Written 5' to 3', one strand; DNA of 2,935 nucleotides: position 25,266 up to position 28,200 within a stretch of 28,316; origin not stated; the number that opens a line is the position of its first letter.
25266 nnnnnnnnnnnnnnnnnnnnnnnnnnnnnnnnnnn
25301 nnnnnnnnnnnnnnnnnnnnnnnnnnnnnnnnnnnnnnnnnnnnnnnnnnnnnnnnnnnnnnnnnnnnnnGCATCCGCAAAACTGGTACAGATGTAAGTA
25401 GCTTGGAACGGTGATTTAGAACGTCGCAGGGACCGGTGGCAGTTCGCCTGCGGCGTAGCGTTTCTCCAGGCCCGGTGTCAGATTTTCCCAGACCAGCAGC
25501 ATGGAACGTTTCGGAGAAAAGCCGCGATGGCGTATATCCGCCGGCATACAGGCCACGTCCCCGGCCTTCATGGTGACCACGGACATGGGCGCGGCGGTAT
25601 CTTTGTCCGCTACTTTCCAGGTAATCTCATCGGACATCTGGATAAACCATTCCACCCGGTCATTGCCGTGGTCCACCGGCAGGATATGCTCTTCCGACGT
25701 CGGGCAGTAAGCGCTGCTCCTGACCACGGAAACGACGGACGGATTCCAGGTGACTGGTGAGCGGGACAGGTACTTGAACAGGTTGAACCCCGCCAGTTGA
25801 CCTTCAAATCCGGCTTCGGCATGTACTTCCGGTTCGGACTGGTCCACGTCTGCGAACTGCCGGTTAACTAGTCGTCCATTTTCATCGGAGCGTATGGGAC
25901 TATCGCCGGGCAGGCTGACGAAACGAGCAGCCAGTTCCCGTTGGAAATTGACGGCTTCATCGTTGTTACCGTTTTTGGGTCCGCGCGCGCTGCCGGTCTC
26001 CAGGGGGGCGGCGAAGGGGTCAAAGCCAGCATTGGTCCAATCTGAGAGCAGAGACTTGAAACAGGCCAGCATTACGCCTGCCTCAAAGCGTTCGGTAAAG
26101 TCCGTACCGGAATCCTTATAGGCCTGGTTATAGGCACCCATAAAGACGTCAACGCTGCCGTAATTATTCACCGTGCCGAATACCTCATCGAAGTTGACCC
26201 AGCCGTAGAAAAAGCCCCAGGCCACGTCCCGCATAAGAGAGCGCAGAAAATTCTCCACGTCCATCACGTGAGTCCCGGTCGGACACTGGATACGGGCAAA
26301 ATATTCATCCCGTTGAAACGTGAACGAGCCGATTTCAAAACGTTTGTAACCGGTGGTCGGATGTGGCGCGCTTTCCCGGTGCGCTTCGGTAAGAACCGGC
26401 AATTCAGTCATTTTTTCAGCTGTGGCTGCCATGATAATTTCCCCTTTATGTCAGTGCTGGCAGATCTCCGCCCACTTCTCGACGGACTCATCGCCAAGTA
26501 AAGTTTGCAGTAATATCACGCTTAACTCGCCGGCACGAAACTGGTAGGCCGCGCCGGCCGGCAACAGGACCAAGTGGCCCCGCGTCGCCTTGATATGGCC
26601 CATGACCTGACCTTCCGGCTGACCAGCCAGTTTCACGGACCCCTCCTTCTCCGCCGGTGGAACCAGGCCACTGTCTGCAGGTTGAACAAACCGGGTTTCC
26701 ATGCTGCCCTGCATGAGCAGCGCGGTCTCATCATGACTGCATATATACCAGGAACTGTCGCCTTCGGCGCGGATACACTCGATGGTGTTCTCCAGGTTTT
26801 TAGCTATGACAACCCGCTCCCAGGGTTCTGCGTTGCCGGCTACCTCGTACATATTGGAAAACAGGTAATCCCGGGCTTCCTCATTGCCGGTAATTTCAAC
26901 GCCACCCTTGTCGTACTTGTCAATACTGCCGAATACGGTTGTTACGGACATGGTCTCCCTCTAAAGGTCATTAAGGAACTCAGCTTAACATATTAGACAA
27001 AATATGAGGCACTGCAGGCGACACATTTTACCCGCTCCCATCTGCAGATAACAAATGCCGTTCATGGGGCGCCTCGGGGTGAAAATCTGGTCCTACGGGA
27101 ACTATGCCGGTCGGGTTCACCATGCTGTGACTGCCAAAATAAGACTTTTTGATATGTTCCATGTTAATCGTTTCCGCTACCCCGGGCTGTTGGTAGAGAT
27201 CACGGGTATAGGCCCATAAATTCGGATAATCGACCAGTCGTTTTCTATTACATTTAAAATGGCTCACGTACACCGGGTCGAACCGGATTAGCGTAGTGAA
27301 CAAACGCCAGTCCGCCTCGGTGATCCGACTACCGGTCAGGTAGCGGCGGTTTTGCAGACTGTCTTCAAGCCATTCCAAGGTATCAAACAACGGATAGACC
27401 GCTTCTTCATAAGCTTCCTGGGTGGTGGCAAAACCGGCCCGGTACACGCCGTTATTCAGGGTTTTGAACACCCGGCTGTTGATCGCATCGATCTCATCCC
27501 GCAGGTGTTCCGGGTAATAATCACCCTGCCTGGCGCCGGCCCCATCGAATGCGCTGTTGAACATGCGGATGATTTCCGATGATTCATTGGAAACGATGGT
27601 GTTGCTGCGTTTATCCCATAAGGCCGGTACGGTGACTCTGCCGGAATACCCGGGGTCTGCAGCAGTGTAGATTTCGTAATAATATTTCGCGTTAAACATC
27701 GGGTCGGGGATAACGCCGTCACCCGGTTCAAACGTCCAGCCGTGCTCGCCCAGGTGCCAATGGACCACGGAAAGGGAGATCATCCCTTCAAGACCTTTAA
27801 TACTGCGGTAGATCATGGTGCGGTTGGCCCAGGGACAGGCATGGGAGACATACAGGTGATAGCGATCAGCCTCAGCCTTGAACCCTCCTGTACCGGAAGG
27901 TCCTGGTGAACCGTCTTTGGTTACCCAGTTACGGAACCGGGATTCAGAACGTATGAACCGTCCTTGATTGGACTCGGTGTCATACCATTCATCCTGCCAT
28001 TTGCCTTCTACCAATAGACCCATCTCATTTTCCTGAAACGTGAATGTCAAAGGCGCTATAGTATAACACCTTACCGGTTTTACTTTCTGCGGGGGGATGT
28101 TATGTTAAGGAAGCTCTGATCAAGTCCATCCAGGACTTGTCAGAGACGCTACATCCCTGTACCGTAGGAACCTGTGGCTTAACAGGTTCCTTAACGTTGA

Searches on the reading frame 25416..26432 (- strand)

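Call 33: search_protein_families(library=pfam, proteins=[window:25416-26432:-])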
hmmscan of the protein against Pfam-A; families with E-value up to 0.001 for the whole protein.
window:25416-26432:- (338 aa): 1 family
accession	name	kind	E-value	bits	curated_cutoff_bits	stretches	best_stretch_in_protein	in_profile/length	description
PF18191.6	PnpCD_PnpD_N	-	2.8e-53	180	25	1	21-162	2-147/151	Hydroquinone 1,2-dioxygenase large subunit N-terminal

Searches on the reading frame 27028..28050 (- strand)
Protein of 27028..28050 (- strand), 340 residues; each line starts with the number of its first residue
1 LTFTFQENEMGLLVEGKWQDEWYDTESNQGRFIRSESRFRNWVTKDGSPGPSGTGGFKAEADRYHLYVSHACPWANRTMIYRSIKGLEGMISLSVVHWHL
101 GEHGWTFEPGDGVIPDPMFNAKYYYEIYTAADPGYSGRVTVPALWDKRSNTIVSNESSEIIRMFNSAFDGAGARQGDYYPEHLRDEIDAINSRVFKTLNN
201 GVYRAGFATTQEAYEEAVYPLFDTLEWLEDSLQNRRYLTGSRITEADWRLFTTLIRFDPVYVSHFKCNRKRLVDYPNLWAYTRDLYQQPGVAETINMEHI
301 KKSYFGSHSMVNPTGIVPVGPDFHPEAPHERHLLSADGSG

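Call 33: search_protein_families(library=pfam, proteins=[window:27028-28050:-])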
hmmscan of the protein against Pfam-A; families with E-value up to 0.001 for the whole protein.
window:27028-28050:- (340 aa): 4 families
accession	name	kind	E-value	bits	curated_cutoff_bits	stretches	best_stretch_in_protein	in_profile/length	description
PF13410.11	GST_C_2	-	1e-14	54.8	24.9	1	211-283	1-68/69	Glutathione S-transferase, C-terminal domain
PF13409.12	GST_N_2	-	1.3e-09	39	25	1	71-166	1-69/70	Glutathione S-transferase, N-terminal domain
PF14497.11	GST_C_3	-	9.3e-05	23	21.6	1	223-293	33-99/104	Glutathione S-transferase, C-terminal domain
PF00043.30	GST_C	-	0.00085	20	20.7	0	207-289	17-93/93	Glutathione S-transferase, C-terminal domain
